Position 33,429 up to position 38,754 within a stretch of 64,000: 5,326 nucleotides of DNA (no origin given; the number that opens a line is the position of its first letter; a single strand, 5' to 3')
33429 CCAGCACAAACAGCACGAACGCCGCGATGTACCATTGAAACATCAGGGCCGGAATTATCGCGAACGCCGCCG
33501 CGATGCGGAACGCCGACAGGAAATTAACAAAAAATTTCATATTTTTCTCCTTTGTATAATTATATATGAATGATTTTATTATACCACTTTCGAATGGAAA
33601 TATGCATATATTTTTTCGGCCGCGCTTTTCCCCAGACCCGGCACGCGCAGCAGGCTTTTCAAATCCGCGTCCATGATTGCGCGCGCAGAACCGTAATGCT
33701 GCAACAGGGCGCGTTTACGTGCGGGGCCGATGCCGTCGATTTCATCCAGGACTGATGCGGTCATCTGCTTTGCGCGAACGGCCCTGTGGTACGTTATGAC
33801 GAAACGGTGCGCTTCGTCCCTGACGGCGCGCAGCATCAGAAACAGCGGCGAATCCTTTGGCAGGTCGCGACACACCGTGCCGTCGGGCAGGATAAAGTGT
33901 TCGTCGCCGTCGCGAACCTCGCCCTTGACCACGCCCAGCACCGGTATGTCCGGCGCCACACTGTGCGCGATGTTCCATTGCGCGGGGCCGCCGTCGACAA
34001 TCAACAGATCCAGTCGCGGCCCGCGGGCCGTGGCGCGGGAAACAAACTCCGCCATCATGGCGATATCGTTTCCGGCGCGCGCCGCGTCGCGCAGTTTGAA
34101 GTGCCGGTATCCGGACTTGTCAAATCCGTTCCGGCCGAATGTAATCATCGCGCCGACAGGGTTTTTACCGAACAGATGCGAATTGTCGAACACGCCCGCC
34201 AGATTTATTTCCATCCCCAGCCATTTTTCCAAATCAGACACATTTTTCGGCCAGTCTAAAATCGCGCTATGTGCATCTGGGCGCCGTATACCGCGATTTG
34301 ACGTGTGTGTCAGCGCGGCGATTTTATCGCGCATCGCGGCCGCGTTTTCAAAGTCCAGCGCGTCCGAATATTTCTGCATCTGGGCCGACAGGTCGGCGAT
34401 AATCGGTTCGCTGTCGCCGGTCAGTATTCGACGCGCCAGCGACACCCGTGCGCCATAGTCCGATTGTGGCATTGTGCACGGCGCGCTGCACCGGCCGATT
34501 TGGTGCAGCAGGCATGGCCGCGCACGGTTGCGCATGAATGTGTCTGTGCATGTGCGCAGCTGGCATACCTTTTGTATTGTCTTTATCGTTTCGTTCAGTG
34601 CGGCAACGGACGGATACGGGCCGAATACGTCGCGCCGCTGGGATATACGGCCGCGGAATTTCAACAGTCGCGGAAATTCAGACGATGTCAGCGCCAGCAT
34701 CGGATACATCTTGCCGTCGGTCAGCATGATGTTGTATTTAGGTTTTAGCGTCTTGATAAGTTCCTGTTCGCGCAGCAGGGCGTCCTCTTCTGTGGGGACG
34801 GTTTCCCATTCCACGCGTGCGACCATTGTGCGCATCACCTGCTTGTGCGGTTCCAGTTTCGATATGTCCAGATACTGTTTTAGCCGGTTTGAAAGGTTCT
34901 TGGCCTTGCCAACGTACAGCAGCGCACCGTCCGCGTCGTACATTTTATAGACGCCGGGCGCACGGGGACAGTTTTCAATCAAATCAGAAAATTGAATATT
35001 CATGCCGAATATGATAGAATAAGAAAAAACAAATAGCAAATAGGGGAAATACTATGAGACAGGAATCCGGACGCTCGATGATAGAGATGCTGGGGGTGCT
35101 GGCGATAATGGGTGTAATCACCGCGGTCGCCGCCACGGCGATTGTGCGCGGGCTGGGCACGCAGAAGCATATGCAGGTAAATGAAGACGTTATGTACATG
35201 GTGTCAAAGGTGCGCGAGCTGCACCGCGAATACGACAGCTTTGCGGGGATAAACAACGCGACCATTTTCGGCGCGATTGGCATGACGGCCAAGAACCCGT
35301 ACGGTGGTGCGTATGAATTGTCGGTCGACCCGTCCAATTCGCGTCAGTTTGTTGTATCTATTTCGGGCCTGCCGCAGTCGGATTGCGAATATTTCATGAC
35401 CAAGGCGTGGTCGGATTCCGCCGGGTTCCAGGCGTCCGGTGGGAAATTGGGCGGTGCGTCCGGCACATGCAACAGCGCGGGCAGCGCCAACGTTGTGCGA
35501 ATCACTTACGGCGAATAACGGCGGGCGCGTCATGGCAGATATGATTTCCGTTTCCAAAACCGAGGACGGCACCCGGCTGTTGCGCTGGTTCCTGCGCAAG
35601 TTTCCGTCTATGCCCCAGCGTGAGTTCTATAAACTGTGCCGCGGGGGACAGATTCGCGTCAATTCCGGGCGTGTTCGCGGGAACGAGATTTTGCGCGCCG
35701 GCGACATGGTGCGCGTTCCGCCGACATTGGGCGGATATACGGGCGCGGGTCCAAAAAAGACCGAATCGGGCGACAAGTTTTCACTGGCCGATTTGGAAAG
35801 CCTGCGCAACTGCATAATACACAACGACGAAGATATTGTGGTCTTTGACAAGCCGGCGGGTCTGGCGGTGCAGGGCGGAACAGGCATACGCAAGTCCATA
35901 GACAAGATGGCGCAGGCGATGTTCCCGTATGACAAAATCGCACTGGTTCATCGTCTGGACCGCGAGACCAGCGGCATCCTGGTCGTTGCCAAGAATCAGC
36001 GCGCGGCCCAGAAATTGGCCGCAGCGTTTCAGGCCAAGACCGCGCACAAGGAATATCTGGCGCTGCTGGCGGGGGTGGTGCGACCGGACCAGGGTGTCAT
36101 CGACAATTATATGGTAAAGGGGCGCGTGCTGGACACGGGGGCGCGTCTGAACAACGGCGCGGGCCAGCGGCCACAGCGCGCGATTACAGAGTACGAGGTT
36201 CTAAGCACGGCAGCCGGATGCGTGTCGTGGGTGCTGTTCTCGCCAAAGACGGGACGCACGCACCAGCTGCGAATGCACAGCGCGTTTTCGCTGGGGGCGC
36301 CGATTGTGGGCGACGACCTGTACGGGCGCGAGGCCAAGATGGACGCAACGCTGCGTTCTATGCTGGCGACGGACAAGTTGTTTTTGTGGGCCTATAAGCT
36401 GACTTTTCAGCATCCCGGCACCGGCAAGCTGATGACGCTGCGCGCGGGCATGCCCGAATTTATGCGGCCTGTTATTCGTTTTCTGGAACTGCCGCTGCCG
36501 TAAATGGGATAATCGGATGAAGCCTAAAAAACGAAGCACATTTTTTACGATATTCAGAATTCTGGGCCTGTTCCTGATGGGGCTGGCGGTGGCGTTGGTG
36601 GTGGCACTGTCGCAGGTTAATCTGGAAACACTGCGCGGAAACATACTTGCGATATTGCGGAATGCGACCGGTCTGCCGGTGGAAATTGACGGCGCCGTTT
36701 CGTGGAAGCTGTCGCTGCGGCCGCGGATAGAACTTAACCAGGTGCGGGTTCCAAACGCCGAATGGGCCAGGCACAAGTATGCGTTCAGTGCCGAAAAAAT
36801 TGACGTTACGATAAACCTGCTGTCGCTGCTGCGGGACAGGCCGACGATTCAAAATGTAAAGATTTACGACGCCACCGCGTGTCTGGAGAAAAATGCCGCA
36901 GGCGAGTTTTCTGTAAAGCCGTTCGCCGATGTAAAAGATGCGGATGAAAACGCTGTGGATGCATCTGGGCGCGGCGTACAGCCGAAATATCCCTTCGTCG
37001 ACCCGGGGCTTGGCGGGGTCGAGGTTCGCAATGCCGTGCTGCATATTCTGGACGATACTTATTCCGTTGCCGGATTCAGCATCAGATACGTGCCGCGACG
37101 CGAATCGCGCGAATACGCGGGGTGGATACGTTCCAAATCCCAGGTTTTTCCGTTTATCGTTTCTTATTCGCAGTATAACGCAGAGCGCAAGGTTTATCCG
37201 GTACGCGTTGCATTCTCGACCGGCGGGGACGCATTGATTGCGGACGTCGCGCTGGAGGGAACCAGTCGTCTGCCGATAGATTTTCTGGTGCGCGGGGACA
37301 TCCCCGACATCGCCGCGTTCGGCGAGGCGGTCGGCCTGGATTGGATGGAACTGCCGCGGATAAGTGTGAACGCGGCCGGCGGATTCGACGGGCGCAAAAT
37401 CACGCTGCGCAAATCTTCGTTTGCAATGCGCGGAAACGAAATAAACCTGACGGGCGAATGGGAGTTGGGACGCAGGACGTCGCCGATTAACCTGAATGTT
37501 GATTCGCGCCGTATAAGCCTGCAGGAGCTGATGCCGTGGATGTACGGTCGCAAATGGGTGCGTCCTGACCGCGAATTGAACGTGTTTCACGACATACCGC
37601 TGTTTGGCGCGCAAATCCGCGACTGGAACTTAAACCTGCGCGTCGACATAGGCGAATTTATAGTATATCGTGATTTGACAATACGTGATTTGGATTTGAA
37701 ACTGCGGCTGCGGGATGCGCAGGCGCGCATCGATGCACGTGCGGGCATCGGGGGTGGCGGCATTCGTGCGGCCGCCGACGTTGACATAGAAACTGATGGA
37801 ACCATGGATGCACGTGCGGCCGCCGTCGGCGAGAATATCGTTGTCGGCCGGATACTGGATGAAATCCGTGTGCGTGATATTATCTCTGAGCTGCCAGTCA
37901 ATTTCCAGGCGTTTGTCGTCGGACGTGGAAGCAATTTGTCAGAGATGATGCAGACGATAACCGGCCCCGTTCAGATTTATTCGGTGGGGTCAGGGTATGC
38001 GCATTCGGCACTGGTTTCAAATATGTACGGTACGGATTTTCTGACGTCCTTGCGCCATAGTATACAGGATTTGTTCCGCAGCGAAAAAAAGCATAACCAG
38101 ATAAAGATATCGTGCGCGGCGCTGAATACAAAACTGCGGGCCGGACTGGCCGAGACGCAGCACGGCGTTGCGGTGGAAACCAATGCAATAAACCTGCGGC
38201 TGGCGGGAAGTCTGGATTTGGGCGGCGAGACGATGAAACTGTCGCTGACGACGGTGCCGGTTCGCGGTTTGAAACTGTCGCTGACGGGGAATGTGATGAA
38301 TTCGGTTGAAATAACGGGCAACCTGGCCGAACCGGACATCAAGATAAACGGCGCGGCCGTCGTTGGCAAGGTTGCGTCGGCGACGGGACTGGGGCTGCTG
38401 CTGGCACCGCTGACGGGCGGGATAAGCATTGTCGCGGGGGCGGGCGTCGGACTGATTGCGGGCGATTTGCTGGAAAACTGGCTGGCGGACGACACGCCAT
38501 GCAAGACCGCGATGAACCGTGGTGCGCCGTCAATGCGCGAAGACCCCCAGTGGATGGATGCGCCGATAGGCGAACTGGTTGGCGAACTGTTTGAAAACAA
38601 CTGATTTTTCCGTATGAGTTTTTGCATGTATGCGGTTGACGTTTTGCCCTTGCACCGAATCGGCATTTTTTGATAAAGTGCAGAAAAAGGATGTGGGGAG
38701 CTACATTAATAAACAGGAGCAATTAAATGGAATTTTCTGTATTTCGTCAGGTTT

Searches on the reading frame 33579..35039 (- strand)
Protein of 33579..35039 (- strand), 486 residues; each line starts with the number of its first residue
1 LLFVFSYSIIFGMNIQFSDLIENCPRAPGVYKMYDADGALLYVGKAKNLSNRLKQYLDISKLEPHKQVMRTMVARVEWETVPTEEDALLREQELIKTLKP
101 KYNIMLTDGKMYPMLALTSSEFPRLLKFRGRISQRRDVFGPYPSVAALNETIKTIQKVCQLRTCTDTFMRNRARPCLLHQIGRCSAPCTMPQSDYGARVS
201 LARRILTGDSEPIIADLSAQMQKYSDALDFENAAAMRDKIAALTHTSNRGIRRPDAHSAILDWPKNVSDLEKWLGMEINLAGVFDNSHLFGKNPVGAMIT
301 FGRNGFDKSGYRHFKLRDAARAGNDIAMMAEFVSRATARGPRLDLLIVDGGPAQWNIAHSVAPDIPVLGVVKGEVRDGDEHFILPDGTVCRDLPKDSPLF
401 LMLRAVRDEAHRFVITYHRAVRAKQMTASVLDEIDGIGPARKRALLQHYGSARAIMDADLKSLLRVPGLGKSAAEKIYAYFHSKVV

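Call 66: search_protein_families(library=pfam, proteins=[window:33579-35039:-], max_evalue=0.001)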
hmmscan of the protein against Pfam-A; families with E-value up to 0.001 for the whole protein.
window:33579-35039:- (486 aa): 6 families
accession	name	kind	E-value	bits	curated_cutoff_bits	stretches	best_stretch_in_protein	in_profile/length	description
PF08459.17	UvrC_RNaseH_dom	-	5.9e-30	104.7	22.3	1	281-415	13-159/159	UvrC RNAse H endonuclease domain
PF14520.12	HHH_5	-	2.1e-12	47.7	27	1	430-478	3-52/57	Helix-hairpin-helix domain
PF01541.30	GIY-YIG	-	2.8e-12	47.2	22.6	1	28-103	2-78/78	GIY-YIG catalytic domain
PF12826.13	HHH_2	-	2.3e-07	31.3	27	1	436-484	10-58/64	Helix-hairpin-helix motif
PF02151.25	UVR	-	3e-07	30.4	21.5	1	214-243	4-33/36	UvrB/uvrC motif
PF00633.29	HHH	-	2.7e-05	24.2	24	0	454-480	4-30/30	Helix-hairpin-helix motif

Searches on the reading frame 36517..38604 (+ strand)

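Call 67: search_protein_families(library=pfam, proteins=[window:36517-38604:+], max_evalue=0.001)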
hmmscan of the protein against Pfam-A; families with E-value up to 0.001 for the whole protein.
window:36517-38604:+ (695 aa): 2 families
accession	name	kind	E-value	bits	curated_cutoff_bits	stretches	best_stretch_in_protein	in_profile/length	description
PF05170.20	AsmA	-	5.3e-21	75.5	29.8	1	13-152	5-146/607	AsmA family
PF13116.12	YhdP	-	4.9e-09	35.1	46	1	12-137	4-124/1224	YhdP protein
